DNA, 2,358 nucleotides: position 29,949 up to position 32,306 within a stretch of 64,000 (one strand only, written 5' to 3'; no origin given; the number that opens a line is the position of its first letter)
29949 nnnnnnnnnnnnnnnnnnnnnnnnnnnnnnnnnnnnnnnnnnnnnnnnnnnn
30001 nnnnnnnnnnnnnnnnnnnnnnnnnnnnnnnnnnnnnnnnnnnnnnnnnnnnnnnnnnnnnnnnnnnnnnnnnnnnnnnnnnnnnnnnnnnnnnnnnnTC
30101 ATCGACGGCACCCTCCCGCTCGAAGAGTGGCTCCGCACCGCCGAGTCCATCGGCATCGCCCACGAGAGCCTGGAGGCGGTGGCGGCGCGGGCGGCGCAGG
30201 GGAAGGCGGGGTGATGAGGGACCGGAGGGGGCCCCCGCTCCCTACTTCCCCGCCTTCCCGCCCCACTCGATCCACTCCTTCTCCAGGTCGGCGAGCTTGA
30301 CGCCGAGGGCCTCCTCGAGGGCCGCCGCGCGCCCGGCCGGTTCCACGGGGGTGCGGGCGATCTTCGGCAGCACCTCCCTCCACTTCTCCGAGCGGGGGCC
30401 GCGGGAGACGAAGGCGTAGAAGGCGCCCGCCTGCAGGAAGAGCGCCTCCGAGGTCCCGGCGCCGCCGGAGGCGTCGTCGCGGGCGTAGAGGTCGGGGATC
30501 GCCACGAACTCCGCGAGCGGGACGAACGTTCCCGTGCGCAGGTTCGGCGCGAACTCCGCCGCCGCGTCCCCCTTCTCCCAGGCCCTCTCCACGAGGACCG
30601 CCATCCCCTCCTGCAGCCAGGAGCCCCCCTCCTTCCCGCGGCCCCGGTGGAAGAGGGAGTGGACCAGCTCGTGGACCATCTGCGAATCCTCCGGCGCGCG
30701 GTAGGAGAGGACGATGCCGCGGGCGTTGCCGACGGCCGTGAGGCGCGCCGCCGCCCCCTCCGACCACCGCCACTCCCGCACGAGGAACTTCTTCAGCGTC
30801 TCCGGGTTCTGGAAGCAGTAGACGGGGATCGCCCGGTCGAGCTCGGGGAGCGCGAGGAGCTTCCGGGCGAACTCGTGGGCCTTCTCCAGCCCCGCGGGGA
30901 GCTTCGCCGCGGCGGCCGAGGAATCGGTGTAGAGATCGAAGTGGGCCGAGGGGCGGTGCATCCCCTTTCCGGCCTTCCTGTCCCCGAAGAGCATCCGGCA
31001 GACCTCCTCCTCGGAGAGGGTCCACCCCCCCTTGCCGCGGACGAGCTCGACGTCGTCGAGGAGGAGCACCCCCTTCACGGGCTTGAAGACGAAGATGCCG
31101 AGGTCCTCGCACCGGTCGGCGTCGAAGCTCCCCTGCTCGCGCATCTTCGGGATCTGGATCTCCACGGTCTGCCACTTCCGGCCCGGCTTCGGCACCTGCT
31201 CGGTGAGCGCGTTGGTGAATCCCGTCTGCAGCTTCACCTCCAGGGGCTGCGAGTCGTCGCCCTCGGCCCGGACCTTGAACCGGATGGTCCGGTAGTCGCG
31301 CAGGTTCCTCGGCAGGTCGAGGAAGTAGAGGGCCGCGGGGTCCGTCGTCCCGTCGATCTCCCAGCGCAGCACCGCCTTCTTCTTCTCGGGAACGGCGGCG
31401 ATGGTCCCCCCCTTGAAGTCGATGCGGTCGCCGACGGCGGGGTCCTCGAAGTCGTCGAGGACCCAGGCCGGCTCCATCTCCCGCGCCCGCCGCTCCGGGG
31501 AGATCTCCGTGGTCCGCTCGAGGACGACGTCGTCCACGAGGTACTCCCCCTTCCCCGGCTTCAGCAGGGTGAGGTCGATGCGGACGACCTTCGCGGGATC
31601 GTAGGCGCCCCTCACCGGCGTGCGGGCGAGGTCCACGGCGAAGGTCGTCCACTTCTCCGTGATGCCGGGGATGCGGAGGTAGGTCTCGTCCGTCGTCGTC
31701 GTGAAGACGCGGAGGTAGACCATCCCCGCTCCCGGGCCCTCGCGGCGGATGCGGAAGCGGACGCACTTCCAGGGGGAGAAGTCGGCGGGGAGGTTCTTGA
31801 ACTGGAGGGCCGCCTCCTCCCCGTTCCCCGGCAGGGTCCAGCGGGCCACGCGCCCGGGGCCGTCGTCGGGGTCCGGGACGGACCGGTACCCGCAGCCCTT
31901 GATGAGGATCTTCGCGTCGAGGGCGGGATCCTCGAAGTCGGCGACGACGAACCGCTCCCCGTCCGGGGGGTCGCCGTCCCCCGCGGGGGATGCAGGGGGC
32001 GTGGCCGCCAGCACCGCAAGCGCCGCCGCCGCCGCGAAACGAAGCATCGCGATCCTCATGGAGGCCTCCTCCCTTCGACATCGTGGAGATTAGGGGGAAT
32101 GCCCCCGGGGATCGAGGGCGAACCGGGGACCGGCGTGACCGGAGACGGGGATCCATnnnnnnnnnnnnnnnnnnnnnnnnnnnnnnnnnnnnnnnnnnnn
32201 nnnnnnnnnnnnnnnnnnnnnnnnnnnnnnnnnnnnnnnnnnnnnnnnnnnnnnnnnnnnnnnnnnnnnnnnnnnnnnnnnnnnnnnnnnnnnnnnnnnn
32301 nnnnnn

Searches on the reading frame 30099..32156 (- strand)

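Call 7: search_protein_families(library=pfam, proteins=[window:30099-32156:-], max_evalue=0.01)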
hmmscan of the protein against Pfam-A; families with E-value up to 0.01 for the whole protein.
window:30099-32156:- (685 aa): 0 families

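Call 22: search_protein_families(library=pfam, proteins=[window:30242-32059:-], max_evalue=0.001)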
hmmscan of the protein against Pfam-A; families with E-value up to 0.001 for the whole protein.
window:30242-32059:- (605 aa): 0 families

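Call 61: search_protein_families(library=pfam, proteins=[window:30242-32059:-], max_evalue=5)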
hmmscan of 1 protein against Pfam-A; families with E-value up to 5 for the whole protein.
window:30242-32059:- (605 aa): 1 family
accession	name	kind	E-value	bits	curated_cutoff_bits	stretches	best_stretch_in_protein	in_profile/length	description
PF13485.12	Peptidase_MA_2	-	0.025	14.8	32.4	1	407-492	17-104/201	Peptidase MA superfamily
